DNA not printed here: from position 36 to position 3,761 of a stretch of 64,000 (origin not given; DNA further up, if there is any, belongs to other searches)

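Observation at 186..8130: Five-gene operon of unknown product: adenylating enzyme, ALDH-superfamily protein, CxxC glycosyltransferase and a MacB-type ABC exporter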

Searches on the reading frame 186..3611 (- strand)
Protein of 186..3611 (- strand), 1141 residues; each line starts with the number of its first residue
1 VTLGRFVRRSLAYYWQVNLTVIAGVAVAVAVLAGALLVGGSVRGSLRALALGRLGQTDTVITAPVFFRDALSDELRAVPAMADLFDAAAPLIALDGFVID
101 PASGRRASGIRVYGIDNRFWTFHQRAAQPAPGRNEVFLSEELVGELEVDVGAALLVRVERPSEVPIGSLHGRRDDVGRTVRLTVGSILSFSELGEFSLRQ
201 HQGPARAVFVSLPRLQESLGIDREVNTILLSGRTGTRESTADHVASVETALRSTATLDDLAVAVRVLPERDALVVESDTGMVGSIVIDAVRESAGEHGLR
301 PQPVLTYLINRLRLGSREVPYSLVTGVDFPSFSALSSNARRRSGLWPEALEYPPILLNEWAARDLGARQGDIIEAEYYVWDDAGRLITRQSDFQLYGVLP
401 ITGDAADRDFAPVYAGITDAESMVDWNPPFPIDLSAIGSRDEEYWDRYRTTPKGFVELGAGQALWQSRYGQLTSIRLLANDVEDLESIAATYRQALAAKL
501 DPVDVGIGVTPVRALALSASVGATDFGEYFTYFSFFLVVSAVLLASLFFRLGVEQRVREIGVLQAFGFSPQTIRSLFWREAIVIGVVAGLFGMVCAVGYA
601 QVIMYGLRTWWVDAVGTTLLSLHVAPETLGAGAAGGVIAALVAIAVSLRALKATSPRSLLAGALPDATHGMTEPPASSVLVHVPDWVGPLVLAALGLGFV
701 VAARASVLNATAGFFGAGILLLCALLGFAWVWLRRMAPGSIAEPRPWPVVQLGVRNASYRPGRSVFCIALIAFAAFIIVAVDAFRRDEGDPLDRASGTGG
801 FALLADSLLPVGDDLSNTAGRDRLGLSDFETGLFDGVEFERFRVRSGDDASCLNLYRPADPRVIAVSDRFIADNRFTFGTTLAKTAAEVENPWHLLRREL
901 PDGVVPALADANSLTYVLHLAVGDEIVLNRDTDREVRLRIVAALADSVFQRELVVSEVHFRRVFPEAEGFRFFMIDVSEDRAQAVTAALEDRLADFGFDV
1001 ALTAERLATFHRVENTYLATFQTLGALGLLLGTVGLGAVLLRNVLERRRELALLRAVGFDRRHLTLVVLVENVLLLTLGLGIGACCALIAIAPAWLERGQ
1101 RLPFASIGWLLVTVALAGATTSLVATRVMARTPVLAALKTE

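Call 4: search_protein_families(library=pfam, proteins=[window:186-3611:-], max_evalue=0.01)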
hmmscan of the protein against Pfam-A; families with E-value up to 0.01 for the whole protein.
window:186-3611:- (1141 aa): 1 family
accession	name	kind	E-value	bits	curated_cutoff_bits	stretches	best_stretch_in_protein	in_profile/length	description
PF02687.27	FtsX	-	1.8e-20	73.6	25.5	2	533-655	3-119/120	FtsX-like permease C-terminal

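Call 5: search_protein_families(library=ncbifam, proteins=[window:186-3611:-], max_evalue=0.01)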
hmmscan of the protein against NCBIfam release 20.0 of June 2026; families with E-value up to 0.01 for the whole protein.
window:186-3611:- (1141 aa): 6 families
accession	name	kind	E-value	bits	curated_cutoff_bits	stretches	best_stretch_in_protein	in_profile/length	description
TIGR03434.1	ADOP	subfamily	2.2e-06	26.1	622.3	1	1000-1140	660-802/803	ADOP family duplicated permease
TIGR02212.1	lolCE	equivalog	2.5e-06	26.7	362.45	1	550-623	289-361/411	lipoprotein-releasing ABC transporter permease subunit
TIGR01185.1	devC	equivalog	5.4e-06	25.6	290.35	1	950-1090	185-330/380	ABC transporter permease DevC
NF041854.1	ABC_perm_YbbP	equivalog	0.0016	16.4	999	1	538-598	695-752/806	putative ABC transporter permease subunit YbbP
NF038346.1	FtsX_actino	exception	0.0019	17.6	250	1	533-649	186-307/308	permease-like cell division protein FtsX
NF038347.1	FtsX_Gpos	exception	0.0023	17.3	225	1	533-605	174-247/296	permease-like cell division protein FtsX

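Call 39: search_solved_structures(query=window:186-3611:-, max_evalue=0.1)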
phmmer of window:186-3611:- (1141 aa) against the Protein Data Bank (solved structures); distinct sequences matched with E-value up to 0.1: 4.
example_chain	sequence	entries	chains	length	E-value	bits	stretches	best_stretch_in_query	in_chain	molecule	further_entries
9o9x_C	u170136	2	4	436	5.1e-05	24.7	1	522-603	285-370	ABC transporter permease YtrF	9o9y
5xu1_M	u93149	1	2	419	0.00097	20.4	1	1017-1096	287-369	ABC transporter permeae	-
8idb_C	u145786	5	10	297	0.05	14.7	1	1021-1098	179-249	Cell division protein FtsX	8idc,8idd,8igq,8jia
5nik_J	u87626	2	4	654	0.057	14.6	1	1012-1114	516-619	Macrolide export ATP-binding/permease protein MacB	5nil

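Call 59: find_homologous_proteins(query=window:186-3611:-, max_evalue=1e-20)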
Query window:186-3611:- (1141 aa): 2861 proteins with E <= 1e-20 among 8000 candidates; the best 120 are listed.
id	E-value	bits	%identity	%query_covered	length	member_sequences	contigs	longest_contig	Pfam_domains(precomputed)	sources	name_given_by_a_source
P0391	0.0e+0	2486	100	100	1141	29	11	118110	PF02687.28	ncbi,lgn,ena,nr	ncbi:MAG: hypothetical protein CL472_00550 [Acidobacteria bacterium]|nr:hypothetical protein [Acidob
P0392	0.0e+0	1995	80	100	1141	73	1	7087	PF02687.28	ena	-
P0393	0.0e+0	1976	80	100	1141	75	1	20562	PF02687.28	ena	-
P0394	0.0e+0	1829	73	100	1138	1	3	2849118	PF02687.28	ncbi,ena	-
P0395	0.0e+0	1825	73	100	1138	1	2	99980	PF02687.28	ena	-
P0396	0.0e+0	1820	73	100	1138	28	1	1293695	PF02687.28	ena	-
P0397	0.0e+0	1812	74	100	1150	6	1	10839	PF02687.28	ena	-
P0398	0.0e+0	1810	74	100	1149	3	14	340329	PF02687.28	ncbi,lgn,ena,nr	ncbi:MAG: FtsX-like permease family protein [Vicinamibacterales bacterium]|nr:hypothetical protein [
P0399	0.0e+0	1808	73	100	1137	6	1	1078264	PF02687.28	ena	-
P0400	0.0e+0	1806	73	100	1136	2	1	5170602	PF02687.28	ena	-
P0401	0.0e+0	1786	72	100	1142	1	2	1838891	PF02687.28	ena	-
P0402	0.0e+0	1579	65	100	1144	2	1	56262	PF02687.28,PF12704.15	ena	-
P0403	0.0e+0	1555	64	100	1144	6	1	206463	PF02687.28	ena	-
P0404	0.0e+0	1367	57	100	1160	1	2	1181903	PF02687.28,PF12704.15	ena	-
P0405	0.0e+0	1362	57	100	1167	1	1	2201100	PF02687.28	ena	-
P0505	0.0e+0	1260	55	100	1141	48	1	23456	PF02687.28,PF12704.15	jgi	jgi:ABC-type lipoprotein release transport system permease subunit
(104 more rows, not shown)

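Call 62: find_encoding_contigs(protein=P0391, flank=10000, max_places=2)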
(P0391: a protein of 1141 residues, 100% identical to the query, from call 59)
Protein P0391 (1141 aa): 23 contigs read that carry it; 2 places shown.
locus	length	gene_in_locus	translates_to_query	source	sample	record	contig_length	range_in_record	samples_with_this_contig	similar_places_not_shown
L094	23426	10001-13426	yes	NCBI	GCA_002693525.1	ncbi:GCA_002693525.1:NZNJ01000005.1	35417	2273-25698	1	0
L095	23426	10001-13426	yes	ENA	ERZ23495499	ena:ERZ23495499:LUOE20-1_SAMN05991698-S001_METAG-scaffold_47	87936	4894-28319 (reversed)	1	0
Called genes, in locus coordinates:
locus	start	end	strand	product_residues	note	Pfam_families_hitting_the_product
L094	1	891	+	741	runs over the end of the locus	PF02225:PA, PF04389:Peptidase_M28, PF04253:TFR_dimer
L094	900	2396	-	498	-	PF03553:Na_H_antiporter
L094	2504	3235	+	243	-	PF13620:CarboxypepD_reg, PF14686:fn3_3 (weak)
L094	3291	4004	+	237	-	-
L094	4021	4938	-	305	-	PF13593:SBF_like, PF01758:SBF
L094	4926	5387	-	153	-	PF03473:MOSC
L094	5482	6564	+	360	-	PF00501:AMP-binding (faint)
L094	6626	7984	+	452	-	PF00171:Aldedh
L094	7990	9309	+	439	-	PF13579:Glyco_trans_4_4, PF13439:Glyco_transf_4, PF20706:GT4-conflict (faint), PF00534:Glycos_transf_1, PF13692:Glyco_trans_1_4, PF13524:Glyco_trans_1_2 (weak)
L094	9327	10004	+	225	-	PF00005:ABC_tran, PF02463:SMC_N (faint), PF13304:AAA_21 (faint)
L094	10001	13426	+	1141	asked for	PF02687:FtsX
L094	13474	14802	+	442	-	PF01011:PQQ (faint), PF13360:PQQ_2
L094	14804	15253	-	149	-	-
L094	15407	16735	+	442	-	PF07690:MFS_1, PF00083:Sugar_tr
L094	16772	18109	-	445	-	PF01120:Alpha_L_fucos, PF14871:GHL6 (faint)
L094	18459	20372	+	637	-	-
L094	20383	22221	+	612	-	PF01257:2Fe-2S_thioredx, PF01512:Complex1_51K, PF10531:SLBB, PF22461:SLBB_2 (weak), PF10589:NADH_4Fe-4S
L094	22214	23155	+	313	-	PF13510:Fer2_4, PF13187:Fer4_9 (faint), PF12838:Fer4_7, PF13237:Fer4_10 (faint), PF13484:Fer4_16 (faint), PF22117:Fer4_Nqo3, PF00037:Fer4 (weak), PF04879:Molybdop_Fe4S4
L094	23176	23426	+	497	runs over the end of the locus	PF01566:Nramp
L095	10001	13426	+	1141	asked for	PF02687:FtsX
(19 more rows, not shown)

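Call 75: predict_structure(alignment_id=A3)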
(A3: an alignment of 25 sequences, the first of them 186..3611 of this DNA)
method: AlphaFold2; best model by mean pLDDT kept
length: 1141 residues; sequences in the alignment: 25
mean_pLDDT: 66.1   pTM: 0.56
mean pLDDT of the five models: 66.1, 61.7, 60.2, 56.8, 55.8
residues with pLDDT >= 90: 115; 70-90: 414; 50-70: 347; < 50: 265
segments of 3 or more residues with pLDDT < 50: 336-343, 382-385, 467-470, 521-529, 612-617, 662-683, 737-759, 786-812, 845-866, 876-884, 889-955, 962-969, 996-1011, 1043-1051, 1096-1102, 1134-1141
pLDDT, mean of each block of 10 residues (from residue 1): 74 71 74 75 73 85 90 91 90 84 69 91 78 90 84 82 55 58 87 72 72 88 92 71 90 91 87 84 87 89 86 87 83 54 54 88 88 82 59 88 81 72 68 63 75 87 61 85 82 91 88 72 44 55 62 57 68 75 80 81 67 51 76 73 63 51 40 35 62 83 62 67 79 54 34 33 65 72 53 43 37 58 63 67 47 38 49 47 49 43 32 28 35 34 28 49 47 61 65 49 45 52 61 58 49 54 67 73 73 50 57 67 61 44 30
secondary structure, 60 per line:
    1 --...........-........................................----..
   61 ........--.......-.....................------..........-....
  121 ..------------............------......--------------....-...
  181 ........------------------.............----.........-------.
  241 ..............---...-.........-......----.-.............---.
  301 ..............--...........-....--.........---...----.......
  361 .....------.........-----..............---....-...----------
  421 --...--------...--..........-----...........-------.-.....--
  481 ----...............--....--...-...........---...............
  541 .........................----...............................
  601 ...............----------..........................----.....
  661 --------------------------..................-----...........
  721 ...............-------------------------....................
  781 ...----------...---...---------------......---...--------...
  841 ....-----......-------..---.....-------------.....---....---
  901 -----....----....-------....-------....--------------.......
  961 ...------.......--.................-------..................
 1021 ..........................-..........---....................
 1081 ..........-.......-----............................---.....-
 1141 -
elements in order (helices of 4 or more, strands of 3 or more residues): H3-13 H15-54 E59-68 H71-77 H79-84 E85-99 E106-115 H117-122 E135-139 H140-146 E153-158 H173-176 E178-188 E207-211 H212-219 E224-232 H240-254 E262-267 E272-277 H284-296 E300-314 E317-327 H329-332 H335-343 E354-358 H359-365 E372-380 E386-399 H403-406 H439-448 E454-457 H458-464 E474-478 H485-499 H502-505 E508-510 H512-522 H526-565 H570-615 H626-651 H656-660 H687-704 H710-735 H761-783 E800-802 H818-823 E838-844 H850-855 H868-872 H886-890 H894-897 H906-909 H914-917 E925-928 E936-939 E954-956 H957-963 E970-976 H979-995 H1003-1046 H1048-1057 H1061-1090 H1092-1098 H1104-1131 H1135-1139
